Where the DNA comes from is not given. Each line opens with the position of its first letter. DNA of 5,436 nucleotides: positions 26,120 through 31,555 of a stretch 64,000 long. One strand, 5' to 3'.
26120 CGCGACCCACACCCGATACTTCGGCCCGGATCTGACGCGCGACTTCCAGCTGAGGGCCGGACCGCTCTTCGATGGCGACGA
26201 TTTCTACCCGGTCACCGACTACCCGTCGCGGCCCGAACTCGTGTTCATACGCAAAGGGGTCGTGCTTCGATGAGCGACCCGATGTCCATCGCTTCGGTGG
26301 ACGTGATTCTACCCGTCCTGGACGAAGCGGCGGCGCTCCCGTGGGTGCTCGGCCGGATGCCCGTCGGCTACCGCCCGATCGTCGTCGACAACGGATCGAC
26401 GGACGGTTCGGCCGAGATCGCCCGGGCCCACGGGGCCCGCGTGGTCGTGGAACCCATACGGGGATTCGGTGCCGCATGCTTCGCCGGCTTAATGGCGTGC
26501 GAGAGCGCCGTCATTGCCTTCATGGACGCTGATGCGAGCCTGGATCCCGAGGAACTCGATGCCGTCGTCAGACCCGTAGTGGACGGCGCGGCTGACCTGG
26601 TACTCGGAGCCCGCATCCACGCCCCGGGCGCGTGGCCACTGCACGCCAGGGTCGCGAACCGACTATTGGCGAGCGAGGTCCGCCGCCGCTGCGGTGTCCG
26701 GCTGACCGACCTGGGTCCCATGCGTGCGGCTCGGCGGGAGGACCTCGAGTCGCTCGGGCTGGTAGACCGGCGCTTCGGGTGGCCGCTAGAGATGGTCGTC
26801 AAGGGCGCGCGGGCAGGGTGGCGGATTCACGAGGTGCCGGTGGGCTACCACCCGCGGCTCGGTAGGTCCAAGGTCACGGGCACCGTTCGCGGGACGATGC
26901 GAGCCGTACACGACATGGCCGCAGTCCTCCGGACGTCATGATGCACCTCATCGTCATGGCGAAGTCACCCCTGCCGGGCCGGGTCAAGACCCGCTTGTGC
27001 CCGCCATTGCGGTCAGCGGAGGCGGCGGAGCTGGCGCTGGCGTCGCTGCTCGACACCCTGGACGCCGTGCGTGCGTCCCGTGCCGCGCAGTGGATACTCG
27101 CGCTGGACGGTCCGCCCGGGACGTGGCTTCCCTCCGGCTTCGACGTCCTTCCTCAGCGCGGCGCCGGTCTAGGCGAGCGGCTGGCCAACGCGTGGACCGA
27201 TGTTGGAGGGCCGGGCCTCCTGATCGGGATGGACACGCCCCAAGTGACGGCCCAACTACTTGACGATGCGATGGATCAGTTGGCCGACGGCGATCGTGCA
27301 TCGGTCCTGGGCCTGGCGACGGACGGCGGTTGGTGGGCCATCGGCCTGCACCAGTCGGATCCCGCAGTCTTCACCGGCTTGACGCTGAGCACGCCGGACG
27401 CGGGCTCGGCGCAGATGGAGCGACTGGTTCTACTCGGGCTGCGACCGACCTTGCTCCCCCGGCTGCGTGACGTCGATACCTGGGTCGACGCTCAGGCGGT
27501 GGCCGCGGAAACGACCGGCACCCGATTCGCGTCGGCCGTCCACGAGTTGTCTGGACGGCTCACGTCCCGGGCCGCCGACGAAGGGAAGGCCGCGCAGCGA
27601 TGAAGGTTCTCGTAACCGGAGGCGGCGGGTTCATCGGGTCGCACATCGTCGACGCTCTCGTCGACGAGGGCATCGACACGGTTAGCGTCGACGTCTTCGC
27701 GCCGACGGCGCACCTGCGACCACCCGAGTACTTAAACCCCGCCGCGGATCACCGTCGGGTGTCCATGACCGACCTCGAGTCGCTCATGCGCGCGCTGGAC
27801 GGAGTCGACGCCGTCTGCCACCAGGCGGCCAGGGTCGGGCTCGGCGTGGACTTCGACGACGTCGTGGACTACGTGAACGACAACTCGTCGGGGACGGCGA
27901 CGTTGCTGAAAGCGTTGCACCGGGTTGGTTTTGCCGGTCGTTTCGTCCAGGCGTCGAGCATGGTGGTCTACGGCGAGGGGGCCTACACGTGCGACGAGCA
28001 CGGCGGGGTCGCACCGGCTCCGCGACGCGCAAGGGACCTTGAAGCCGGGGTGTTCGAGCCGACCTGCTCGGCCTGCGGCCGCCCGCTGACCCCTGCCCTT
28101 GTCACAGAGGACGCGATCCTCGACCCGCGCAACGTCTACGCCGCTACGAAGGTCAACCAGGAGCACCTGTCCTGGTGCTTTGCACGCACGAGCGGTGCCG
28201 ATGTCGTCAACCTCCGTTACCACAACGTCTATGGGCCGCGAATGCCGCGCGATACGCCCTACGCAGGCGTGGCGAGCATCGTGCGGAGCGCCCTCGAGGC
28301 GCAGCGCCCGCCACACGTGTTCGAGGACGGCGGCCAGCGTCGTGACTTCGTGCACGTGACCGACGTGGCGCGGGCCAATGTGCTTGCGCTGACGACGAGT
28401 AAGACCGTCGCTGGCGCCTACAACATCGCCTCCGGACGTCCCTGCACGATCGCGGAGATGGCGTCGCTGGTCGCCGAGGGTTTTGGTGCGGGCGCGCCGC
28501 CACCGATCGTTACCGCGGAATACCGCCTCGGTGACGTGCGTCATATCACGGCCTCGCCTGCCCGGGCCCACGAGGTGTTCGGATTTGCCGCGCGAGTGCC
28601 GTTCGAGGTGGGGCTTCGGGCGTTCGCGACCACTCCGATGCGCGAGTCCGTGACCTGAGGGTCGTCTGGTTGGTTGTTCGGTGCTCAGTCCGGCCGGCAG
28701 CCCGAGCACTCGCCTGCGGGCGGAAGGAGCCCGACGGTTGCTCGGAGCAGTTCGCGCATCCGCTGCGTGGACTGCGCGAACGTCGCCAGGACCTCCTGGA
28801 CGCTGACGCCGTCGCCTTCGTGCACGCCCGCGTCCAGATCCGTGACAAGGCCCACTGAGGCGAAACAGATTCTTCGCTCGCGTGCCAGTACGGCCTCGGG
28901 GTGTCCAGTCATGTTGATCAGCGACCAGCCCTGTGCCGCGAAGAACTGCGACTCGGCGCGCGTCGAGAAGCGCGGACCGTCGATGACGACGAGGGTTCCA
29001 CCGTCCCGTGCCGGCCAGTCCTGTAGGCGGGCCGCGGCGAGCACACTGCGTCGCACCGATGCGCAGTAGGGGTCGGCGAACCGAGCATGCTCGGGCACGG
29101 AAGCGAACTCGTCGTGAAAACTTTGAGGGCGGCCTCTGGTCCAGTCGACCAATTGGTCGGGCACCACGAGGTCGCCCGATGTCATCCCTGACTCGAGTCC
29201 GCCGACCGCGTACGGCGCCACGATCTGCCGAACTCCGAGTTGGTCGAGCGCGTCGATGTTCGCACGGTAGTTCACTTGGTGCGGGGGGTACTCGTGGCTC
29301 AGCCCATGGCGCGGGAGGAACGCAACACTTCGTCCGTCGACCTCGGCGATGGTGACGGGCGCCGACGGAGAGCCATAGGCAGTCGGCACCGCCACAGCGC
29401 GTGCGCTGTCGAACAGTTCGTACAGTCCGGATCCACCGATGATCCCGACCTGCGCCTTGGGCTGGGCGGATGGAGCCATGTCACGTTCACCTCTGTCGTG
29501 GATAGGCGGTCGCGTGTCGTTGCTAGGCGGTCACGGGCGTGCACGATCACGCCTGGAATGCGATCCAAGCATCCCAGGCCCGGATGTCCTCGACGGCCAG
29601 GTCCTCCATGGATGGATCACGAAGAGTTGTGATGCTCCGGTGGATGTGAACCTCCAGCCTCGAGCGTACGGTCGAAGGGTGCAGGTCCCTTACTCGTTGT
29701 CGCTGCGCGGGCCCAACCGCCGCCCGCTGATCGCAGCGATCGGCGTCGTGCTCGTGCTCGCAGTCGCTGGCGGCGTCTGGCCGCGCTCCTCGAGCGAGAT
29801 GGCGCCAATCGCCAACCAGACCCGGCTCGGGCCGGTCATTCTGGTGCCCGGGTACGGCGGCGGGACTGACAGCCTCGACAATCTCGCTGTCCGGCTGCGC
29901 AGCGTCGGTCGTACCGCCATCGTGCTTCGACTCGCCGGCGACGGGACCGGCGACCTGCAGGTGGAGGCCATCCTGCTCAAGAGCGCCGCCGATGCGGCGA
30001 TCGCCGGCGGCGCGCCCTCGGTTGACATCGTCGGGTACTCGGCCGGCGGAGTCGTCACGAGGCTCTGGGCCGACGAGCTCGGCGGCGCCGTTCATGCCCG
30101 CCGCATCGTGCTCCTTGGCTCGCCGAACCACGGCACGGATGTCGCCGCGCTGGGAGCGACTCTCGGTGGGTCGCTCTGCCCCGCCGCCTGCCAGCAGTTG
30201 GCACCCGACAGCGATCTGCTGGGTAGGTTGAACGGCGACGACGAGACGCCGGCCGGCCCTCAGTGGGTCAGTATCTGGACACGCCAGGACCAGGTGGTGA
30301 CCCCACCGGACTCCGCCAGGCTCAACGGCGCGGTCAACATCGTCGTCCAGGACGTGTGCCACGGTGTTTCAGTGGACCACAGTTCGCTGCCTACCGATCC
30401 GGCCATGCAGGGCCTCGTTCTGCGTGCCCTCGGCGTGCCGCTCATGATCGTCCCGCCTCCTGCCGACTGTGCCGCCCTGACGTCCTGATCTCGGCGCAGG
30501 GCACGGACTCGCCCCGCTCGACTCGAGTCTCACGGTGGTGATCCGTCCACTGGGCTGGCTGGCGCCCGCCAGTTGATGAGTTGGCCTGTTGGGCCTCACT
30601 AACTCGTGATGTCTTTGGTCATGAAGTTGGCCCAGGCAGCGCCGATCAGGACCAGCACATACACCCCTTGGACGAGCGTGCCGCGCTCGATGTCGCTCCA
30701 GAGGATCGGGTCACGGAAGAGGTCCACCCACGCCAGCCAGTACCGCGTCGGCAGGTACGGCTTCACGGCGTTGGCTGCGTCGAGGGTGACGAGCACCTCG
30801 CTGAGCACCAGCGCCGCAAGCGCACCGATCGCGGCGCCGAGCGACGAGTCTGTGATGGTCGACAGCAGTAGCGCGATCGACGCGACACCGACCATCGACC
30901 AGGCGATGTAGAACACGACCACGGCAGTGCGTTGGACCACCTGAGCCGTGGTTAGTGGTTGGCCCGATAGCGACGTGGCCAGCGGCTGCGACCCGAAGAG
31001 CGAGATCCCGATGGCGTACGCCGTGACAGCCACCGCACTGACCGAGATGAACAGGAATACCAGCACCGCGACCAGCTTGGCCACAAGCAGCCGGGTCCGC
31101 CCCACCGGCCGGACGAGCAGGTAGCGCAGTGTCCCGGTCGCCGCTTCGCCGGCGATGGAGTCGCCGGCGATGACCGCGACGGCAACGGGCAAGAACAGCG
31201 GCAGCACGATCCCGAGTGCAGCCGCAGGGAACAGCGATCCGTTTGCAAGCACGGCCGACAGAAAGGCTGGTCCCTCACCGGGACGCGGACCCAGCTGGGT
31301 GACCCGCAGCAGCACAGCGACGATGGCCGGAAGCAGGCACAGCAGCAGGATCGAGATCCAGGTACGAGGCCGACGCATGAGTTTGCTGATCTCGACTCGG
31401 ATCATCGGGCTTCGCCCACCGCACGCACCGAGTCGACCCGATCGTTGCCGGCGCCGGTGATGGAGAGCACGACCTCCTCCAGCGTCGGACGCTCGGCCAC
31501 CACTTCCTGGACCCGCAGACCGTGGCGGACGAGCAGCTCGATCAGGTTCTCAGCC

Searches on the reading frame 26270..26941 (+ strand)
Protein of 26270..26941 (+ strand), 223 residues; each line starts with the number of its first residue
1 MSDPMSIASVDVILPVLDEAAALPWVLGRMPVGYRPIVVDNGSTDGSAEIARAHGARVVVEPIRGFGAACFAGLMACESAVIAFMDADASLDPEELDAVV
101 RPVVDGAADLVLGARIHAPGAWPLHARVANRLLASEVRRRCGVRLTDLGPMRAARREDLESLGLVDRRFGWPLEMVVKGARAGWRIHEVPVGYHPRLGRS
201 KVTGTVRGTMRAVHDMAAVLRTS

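Call 17: search_protein_families(library=ncbifam, proteins=[window:26270-26941:+], max_evalue=0.001)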
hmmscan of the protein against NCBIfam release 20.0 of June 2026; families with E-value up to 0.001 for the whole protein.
window:26270-26941:+ (223 aa): 9 families
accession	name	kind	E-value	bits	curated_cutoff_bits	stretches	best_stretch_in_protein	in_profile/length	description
TIGR04182.1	glyco_TIGR04182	equivalog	3.9e-28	98.7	325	1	10-201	2-198/293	S-layer glycoprotein N-glycosyltransferase AglJ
NF041391.1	DPhHxTase_Halo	equivalog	9.7e-21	73.7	375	1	35-205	25-195/213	dolichyl-phosphate hexose transferase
NF058614.1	PPMAGASynPpgS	equivalog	6.4e-12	45.4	370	1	11-192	3-195/226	polyprenyl-phospho-N-acetylgalactosaminyl synthase PpgS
TIGR04283.1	glyco_like_mftF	equivalog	7.4e-09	35.5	182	1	12-108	3-103/221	TIGR04283 family arsenosugar biosynthesis glycosyltransferase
NF010496.0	PRK13915.1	equivalog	2.6e-08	33.3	262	1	9-104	32-143/307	glucosyl-3-phosphoglycerate synthase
NF007986.1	PRK10714.1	equivalog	3e-08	33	529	1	6-161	4-171/316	undecaprenyl-phosphate 4-deoxy-4-formamido-L-arabinose transferase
TIGR03965.1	mycofact_glyco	equivalog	1.5e-07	30.7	280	1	6-118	72-193/467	mycofactocin biosynthesis glycosyltransferase MftF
NF041875.1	EPS_EpsD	equivalog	6.4e-05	22.5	370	1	33-133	30-136/325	exopolysaccharide biosynthesis glycosyltransferase EpsD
NF007482.0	PRK10073.1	equivalog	0.0002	20.5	423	1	37-95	39-102/334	glycosyltransferase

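Call 18: search_protein_families(library=pfam, proteins=[window:26270-26941:+], max_evalue=0.001)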
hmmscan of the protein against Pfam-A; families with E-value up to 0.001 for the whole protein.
window:26270-26941:+ (223 aa): 2 families
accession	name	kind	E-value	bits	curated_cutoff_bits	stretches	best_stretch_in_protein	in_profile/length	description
PF00535.33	Glycos_transf_2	-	2.3e-18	67.1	23.3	1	34-161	28-166/168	Glycosyl transferase family 2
PF13641.12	Glyco_tranf_2_3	-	0.00077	20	27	0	12-187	15-202/230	Glycosyltransferase like family 2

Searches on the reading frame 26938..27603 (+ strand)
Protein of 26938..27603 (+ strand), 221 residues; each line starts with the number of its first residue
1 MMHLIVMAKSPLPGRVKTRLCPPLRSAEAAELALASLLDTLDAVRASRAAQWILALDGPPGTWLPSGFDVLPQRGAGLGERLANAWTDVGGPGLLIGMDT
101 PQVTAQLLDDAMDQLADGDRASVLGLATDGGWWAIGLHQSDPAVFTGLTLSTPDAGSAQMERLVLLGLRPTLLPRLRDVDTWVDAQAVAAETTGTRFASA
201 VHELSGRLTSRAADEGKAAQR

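Call 17: search_protein_families(library=ncbifam, proteins=[window:26938-27603:+], max_evalue=0.001)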
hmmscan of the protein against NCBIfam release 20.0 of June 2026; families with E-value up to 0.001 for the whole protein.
window:26938-27603:+ (221 aa): 2 families
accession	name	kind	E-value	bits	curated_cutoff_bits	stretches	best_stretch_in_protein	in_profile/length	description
TIGR04282.1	glyco_like_cofC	hypoth_equivalog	4.7e-37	127.6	134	1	4-184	1-188/189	TIGR04282 family arsenosugar biosynthesis glycosyltransferase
TIGR03552.1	F420_cofC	equivalog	7.2e-06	25.7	105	1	15-124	11-126/196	2-phospho-L-lactate guanylyltransferase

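Call 18: search_protein_families(library=pfam, proteins=[window:26938-27603:+], max_evalue=0.001)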
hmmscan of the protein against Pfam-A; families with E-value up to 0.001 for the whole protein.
window:26938-27603:+ (221 aa): 1 family
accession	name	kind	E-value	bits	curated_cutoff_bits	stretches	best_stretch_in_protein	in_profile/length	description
PF09837.15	DUF2064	-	1.3e-23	83.5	25.8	1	47-152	8-120/120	Uncharacterized protein conserved in bacteria (DUF2064)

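Call 70: find_related_loci(query=A6, collection=metagenome_contigs, flank=10000)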
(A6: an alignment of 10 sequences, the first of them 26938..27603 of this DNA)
Query A6 (221 aa) in metagenome_contigs; peptide patterns used: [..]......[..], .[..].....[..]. (x = any residue, [..] = any of these).
600 stretches matched a pattern (row limit reached: there are more); 550 encode a relative of the query (tblastn E <= 1e-3); the best 80 are kept; 80 distinct loci.
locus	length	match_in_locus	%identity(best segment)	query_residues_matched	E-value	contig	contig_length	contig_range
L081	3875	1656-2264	60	2-204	7e-64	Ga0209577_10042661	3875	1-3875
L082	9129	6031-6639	54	2-204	3e-58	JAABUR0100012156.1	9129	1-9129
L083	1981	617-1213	56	4-204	2e-59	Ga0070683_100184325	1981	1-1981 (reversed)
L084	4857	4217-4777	59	4-192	3e-58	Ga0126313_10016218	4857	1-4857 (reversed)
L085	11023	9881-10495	50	4-208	5e-57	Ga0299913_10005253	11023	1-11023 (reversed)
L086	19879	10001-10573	58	4-194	1e-56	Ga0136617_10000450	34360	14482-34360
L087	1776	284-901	53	4-210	2e-58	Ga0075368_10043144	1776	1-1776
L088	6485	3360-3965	55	4-205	9e-57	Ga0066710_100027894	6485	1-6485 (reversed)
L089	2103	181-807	54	4-212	3e-57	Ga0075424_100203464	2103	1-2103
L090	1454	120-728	53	4-206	2e-58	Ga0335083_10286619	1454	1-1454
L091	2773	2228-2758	54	4-180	2e-54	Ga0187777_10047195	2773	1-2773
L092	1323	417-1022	54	1-204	6e-57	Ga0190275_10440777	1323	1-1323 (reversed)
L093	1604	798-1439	50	4-213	6e-56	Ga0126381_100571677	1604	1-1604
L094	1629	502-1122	54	2-208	7e-56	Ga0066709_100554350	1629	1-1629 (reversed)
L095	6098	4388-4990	57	4-205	5e-54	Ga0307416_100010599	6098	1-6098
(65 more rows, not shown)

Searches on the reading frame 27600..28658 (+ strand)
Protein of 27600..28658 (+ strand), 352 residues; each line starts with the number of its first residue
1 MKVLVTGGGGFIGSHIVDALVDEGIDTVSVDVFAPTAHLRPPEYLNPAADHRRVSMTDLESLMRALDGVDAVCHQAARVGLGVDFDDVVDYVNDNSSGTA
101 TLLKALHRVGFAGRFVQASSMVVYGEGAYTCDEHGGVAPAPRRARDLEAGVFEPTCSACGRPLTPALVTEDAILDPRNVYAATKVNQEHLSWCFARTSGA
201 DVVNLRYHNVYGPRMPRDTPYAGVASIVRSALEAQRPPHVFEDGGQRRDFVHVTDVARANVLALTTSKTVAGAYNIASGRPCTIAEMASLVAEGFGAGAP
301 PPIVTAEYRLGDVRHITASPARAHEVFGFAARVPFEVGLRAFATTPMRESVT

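Call 17: search_protein_families(library=ncbifam, proteins=[window:27600-28658:+], max_evalue=0.001)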
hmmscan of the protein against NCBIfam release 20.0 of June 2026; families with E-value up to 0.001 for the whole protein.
window:27600-28658:+ (352 aa): 25 families
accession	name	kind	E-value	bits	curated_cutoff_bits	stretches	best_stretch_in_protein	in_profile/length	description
TIGR01179.1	galE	equivalog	4.2e-31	108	262.3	2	151-332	117-310/332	UDP-glucose 4-epimerase GalE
TIGR01181.1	dTDP_gluc_dehyt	equivalog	1.9e-26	93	365.1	2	168-341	139-306/321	dTDP-glucose 4,6-dehydratase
TIGR02197.1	heptose_epim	equivalog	7.2e-26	91.1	274.6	2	171-297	129-262/316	ADP-glyceromanno-heptose 6-epimerase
TIGR04180.1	EDH_00030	hypoth_equivalog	1.6e-25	89.8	475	2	3-130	1-131/297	NAD-dependent 4,6-dehydratase LegB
NF008360.0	PRK11150.1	equivalog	1.2e-19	70.7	452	1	168-291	128-250/310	ADP-glyceromanno-heptose 6-epimerase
NF007490.0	PRK10084.1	subfamily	1.6e-17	63.5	649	1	1-277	1-259/361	dTDP-glucose 4,6-dehydratase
NF011728.1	PRK15181.1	equivalog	1e-16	60.9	760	1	157-323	141-314/348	Vi polysaccharide biosynthesis UDP-N-acetylglucosaminuronic acid C-4 epimerase TviC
NF007582.0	PRK10217.1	equivalog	6.8e-16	58.3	698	2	167-278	147-253/355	dTDP-glucose 4,6-dehydratase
NF007956.0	PRK10675.1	subfamily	2.5e-15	56.4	394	1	1-127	1-131/338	UDP-glucose 4-epimerase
TIGR03466.1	HpnA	hypoth_equivalog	3.6e-15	55.7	367.65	1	1-125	1-118/327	hopanoid-associated sugar epimerase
NF042422.1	oxyalk_red_OleD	equivalog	5.5e-15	55.6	580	1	1-125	1-115/329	2-alkyl-3-oxoalkanoate reductase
NF043036.1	ErythonDh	equivalog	8.8e-12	44.8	325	1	1-126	1-131/321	D-erythronate dehydrogenase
NF047922.1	GDPFucSynFcl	equivalog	1.6e-11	44.2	500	1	173-295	126-253/308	GDP-L-fucose synthase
NF042423.1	oxyalk_red_Shew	equivalog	2.1e-11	43.5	580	1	2-119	10-117/331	2-alkyl-3-oxoalkanoate reductase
NF058621.1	DiazavRedAvaA7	equivalog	2.3e-09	37.3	400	1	161-303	119-256/304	3-diazoavenalumate denitrifying reductase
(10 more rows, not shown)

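Call 18: search_protein_families(library=pfam, proteins=[window:27600-28658:+], max_evalue=0.001)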
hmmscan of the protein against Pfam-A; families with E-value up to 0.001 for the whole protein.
window:27600-28658:+ (352 aa): 7 families
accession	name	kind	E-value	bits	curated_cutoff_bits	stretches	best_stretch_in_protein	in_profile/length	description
PF01370.27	Epimerase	-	6.9e-46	157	20.9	2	159-277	119-240/240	NAD dependent epimerase/dehydratase family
PF16363.11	GDP_Man_Dehyd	-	2.3e-37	129.6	27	2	168-340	141-330/332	GDP-mannose 4,6 dehydratase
PF01073.25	3Beta_HSD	-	2e-12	47.2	22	1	4-127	1-123/280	3-beta hydroxysteroid dehydrogenase/isomerase family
PF04321.23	RmlD_sub_bind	-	1e-08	35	27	0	1-81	1-64/287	RmlD substrate binding domain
PF07993.18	NAD_binding_4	-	4.1e-08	33.1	20.1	1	62-258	82-256/258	Male sterility protein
PF13460.12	NAD_binding_10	-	1.5e-06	28.7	27.2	1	7-126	1-104/184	NAD(P)H-binding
PF02719.21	Polysacc_synt_2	-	2.4e-06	27.4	20.2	0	3-110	1-119/293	Polysaccharide biosynthesis protein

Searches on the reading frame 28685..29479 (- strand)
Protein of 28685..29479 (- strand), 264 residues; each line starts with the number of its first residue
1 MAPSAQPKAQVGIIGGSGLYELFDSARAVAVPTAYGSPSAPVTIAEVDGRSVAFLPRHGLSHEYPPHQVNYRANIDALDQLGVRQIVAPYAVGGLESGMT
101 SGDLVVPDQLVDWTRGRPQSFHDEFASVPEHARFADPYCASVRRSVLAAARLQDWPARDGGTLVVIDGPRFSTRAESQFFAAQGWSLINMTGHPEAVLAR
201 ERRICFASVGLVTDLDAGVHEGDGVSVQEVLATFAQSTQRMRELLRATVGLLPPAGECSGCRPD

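Call 44: search_protein_families(library=ncbifam, proteins=[window:28685-29479:-], max_evalue=0.00001)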
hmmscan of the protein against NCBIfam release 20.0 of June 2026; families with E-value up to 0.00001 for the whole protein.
window:28685-29479:- (264 aa): 11 families
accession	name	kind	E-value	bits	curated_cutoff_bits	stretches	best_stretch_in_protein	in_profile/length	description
NF005876.0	PRK07823.1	equivalog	2e-107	358.3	306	1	6-262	3-255/267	S-methyl-5'-thioadenosine phosphorylase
TIGR01694.1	MTAP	equivalog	1.2e-78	263.8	274.85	1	11-249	2-238/240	S-methyl-5'-thioadenosine phosphorylase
NF006334.0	PRK08564.1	equivalog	5.7e-75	251.9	382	1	6-261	5-259/267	S-methyl-5'-thioadenosine phosphorylase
NF006599.0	PRK09136.1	equivalog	5.6e-67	225.5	223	1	11-248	4-243/247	S-methyl-5'-thioinosine phosphorylase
NF006492.0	PRK08931.1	equivalog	7.8e-66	222.4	437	1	8-253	3-248/291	S-methyl-5'-thioadenosine phosphorylase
NF005657.0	PRK07432.1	equivalog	3.5e-56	190.4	453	1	8-252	3-250/291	S-methyl-5'-thioadenosine phosphorylase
NF006054.0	PRK08202.1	equivalog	4.6e-22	78.8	218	1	8-249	23-271/274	purine-nucleoside phosphorylase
TIGR01697.1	PNPH-PUNA-XAPA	subfamily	1.4e-19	70.4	197.1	1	41-248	42-245/247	inosine/guanosine/xanthosine phosphorylase family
TIGR01698.1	PUNP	equivalog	1.8e-16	60.3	302.6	1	32-248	34-243/245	purine-nucleoside phosphorylase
TIGR01700.1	PNPH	equivalog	7.4e-14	51.8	293.35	1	45-248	46-247/249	purine nucleoside phosphorylase I, inosine and guanosine-specific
TIGR01699.1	XAPA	equivalog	2.2e-06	27.4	370.9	1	58-244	57-242/248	xanthosine phosphorylase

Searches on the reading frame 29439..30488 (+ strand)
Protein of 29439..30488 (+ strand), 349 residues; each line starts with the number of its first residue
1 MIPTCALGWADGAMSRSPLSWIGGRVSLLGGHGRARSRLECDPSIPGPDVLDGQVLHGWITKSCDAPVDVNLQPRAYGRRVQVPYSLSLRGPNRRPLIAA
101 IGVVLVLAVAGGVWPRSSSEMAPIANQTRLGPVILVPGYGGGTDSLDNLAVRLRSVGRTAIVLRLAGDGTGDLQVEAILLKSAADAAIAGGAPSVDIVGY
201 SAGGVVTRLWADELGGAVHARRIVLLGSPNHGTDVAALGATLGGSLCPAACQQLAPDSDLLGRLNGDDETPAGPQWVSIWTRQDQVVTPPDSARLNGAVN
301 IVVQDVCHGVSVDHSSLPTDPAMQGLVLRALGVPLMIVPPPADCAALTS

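Call 44: search_protein_families(library=ncbifam, proteins=[window:29439-30488:+], max_evalue=0.00001)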
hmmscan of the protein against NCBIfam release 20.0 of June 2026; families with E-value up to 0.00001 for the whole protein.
window:29439-30488:+ (349 aa): 0 families

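Call 63: search_protein_families(library=pfam, proteins=[window:29439-30488:+], max_evalue=0.001)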
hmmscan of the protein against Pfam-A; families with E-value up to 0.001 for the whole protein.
window:29439-30488:+ (349 aa): 2 families
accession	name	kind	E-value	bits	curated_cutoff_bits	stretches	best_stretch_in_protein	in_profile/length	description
PF01674.24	Lipase_2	-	2.4e-06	27.7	20.3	1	191-288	73-179/219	Lipase (class 2)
PF24096.1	DUF7379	-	6.4e-06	26.7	33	1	191-236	68-118/191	Domain of unknown function (DUF7379)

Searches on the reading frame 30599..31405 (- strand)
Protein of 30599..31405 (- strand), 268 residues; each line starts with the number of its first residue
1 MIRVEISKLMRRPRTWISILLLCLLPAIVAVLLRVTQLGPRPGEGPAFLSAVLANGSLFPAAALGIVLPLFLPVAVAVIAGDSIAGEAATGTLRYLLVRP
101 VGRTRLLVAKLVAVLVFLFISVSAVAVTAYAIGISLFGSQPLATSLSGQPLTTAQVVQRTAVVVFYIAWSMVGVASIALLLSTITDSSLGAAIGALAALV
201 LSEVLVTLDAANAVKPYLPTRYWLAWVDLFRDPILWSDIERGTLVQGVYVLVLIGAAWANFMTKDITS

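Call 44: search_protein_families(library=ncbifam, proteins=[window:30599-31405:-], max_evalue=0.00001)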
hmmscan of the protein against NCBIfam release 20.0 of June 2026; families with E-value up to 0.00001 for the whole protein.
window:30599-31405:- (268 aa): 1 family
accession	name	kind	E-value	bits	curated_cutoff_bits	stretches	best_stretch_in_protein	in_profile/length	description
TIGR03733.1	lanti_perm_MutG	subfamily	1.3e-06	28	117.2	1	67-193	51-183/248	lantibiotic immunity ABC transporter MutG family permease subunit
